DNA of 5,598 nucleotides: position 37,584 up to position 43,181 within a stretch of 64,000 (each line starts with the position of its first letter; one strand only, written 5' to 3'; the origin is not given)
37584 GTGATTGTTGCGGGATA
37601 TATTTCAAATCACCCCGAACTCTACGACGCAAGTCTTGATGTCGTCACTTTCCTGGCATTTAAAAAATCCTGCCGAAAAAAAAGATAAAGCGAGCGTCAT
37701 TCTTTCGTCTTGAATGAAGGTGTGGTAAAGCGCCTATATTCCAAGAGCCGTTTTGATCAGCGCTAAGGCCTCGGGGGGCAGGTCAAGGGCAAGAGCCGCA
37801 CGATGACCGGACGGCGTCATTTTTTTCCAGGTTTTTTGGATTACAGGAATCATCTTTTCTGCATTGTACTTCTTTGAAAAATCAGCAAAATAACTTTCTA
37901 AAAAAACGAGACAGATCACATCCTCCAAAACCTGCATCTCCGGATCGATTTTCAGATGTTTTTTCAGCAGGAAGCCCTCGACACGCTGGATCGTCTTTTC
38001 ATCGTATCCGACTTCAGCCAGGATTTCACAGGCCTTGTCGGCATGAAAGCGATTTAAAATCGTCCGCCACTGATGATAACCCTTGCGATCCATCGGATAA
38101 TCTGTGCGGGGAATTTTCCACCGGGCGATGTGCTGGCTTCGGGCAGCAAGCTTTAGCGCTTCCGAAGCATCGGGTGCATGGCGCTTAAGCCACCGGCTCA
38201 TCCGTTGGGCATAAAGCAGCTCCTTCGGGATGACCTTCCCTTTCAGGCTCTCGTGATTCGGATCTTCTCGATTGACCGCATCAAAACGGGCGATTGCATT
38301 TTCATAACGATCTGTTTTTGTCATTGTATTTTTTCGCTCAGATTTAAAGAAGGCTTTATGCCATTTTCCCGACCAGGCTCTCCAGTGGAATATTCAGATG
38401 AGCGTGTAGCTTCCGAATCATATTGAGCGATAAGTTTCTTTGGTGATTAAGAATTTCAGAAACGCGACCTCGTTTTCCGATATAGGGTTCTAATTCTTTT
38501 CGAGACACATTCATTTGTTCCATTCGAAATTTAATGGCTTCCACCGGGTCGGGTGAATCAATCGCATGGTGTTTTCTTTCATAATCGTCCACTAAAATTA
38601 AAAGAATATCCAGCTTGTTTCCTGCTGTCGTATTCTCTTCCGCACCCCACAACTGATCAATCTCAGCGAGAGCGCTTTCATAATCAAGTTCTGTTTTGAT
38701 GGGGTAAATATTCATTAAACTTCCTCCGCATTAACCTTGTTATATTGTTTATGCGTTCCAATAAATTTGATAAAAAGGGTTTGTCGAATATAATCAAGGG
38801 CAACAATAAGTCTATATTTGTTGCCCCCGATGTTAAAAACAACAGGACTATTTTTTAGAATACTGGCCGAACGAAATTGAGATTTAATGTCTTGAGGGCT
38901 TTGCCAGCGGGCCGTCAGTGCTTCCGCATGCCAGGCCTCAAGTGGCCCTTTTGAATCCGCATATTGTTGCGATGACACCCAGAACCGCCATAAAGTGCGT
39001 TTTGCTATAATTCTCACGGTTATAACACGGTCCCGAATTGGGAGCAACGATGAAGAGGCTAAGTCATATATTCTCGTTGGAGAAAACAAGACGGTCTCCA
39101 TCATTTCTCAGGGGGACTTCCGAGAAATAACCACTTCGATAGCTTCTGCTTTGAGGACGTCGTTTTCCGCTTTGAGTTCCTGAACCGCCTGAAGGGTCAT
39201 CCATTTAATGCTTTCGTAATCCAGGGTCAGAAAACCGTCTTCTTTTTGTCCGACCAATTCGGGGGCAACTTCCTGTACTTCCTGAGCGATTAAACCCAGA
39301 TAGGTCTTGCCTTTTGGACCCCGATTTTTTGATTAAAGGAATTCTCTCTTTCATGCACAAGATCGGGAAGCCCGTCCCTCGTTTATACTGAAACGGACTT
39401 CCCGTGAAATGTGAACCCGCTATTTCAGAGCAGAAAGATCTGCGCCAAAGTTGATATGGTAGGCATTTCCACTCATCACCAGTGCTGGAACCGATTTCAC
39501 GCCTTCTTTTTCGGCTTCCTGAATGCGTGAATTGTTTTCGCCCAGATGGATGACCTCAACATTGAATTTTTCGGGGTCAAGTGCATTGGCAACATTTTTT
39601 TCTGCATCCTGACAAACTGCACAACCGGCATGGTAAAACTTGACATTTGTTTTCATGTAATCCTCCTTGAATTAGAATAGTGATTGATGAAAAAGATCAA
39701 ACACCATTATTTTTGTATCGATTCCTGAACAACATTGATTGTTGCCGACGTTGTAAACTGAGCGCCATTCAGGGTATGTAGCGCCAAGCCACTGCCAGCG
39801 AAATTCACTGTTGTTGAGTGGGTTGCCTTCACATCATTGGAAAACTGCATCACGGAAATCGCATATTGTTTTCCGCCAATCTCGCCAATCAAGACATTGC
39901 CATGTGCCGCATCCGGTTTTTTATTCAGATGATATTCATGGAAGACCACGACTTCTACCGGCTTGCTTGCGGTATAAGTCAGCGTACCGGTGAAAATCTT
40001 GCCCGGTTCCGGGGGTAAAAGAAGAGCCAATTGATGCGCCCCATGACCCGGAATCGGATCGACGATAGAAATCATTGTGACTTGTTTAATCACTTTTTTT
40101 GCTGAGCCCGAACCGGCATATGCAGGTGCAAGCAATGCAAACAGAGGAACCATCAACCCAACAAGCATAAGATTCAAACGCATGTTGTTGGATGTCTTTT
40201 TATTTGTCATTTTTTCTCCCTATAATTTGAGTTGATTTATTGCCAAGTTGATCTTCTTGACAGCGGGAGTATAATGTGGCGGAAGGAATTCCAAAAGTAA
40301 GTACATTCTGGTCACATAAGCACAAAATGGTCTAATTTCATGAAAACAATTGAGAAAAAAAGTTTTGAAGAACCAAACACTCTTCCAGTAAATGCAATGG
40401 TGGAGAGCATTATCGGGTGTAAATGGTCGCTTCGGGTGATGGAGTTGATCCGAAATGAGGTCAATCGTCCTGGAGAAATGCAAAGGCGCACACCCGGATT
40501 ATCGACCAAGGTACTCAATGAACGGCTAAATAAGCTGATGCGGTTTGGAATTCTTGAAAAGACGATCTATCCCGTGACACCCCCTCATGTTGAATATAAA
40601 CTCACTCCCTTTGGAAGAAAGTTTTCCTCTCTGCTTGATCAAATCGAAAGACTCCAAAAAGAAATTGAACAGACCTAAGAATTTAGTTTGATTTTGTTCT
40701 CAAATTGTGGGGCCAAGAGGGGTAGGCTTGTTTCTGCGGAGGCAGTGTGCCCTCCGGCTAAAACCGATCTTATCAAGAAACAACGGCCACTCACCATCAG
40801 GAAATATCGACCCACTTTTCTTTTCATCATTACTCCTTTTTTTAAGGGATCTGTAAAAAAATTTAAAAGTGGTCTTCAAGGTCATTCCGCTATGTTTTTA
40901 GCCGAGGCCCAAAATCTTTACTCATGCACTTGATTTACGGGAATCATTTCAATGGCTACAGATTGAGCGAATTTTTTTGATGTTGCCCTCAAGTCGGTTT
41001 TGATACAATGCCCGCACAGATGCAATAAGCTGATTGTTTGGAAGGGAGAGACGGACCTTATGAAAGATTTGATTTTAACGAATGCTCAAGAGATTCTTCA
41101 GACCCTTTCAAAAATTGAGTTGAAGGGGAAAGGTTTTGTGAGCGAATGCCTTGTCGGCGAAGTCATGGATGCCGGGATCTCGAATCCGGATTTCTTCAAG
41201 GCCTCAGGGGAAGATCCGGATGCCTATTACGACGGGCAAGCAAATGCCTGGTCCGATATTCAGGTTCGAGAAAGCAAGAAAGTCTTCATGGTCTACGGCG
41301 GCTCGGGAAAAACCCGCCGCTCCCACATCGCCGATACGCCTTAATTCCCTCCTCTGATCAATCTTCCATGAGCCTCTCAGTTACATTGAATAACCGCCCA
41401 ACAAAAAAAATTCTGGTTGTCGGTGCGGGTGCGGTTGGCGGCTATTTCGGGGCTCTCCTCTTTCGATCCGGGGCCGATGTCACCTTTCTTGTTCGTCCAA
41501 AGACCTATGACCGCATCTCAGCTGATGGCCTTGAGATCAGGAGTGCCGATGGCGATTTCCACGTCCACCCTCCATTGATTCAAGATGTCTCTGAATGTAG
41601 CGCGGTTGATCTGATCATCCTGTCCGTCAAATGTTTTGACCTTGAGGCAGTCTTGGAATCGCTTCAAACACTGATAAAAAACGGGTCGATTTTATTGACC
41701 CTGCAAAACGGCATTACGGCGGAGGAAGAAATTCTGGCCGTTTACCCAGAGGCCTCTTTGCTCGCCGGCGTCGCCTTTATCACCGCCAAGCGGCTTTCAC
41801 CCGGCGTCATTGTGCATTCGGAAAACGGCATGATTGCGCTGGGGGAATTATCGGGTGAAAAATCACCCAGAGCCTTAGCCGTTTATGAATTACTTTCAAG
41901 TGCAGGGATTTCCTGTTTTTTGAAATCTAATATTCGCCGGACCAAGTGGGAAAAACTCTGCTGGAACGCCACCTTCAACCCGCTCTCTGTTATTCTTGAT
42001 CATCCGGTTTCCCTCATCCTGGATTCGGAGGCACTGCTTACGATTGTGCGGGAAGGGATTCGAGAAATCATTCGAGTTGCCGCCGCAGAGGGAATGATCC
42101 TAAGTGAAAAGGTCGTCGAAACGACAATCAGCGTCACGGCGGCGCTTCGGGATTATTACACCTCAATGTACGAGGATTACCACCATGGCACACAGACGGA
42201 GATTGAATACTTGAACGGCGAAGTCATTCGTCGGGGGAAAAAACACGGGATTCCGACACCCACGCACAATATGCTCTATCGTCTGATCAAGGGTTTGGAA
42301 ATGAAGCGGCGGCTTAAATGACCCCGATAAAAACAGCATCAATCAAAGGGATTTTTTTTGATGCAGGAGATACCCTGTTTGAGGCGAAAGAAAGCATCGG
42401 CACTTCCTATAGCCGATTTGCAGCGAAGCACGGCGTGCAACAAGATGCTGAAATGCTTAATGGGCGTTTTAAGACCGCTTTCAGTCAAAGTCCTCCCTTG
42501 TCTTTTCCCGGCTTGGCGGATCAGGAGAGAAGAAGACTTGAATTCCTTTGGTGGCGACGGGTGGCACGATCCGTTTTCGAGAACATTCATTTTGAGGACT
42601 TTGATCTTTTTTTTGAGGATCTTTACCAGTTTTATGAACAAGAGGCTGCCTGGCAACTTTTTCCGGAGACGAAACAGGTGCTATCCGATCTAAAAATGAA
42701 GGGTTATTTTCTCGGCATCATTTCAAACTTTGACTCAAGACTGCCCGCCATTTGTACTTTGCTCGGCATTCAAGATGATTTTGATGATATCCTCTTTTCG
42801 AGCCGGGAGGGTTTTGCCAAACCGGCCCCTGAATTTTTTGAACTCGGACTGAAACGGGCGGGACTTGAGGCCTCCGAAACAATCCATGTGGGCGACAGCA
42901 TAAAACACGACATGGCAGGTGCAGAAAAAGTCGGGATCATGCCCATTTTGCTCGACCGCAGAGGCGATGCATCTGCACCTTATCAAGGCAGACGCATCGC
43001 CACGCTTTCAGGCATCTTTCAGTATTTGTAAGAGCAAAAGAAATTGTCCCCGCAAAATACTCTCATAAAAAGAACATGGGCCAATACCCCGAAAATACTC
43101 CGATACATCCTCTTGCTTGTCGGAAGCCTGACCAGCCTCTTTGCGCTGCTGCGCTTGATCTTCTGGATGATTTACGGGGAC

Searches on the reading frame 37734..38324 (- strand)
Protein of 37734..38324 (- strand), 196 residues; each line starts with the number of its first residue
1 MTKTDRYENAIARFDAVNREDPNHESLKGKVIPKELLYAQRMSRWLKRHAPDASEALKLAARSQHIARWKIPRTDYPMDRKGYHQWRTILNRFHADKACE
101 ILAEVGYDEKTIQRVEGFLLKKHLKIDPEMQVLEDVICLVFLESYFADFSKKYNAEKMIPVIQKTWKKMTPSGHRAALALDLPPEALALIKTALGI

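Call 44: search_protein_families(library=pfam, proteins=[window:37734-38324:-], max_evalue=0.00001)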
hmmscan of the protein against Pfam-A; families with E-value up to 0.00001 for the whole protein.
window:37734-38324:- (196 aa): 1 family
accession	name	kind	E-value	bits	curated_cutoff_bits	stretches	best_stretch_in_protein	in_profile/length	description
PF13875.12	DUF4202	-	2.4e-76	256.1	35.1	1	9-190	2-183/183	Domain of unknown function (DUF4202)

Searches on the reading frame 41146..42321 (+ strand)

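Call 44: search_protein_families(library=pfam, proteins=[window:41146-42321:+], max_evalue=0.00001)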
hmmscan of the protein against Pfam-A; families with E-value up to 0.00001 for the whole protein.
window:41146-42321:+ (391 aa): 2 families
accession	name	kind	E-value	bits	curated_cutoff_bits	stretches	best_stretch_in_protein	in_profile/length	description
PF08546.17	ApbA_C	-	5.5e-39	133.8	22.7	1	262-385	1-125/125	Ketopantoate reductase PanE/ApbA C terminal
PF02558.23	ApbA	-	8.3e-39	133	22.2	1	89-236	1-149/150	Ketopantoate reductase PanE/ApbA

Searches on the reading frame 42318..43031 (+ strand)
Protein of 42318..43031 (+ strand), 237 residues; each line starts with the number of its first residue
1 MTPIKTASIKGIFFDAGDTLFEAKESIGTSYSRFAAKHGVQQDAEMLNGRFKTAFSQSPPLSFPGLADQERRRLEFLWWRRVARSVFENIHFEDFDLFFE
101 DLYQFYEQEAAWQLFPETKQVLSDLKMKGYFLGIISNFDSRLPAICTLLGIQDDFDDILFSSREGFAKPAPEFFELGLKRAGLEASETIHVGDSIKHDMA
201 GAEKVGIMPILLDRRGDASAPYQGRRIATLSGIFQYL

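Call 44: search_protein_families(library=pfam, proteins=[window:42318-43031:+], max_evalue=0.00001)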
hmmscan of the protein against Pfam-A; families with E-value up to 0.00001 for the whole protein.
window:42318-43031:+ (237 aa): 3 families
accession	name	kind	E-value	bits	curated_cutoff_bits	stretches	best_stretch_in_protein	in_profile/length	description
PF00702.32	Hydrolase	-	7.3e-24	85.6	26.4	1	9-206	1-191/191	haloacid dehalogenase-like hydrolase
PF13419.12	HAD_2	-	5e-17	63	23.8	1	82-208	48-174/178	Haloacid dehalogenase-like hydrolase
PF13242.12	Hydrolase_like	-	5.8e-08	33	22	1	167-212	3-48/75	HAD-hyrolase-like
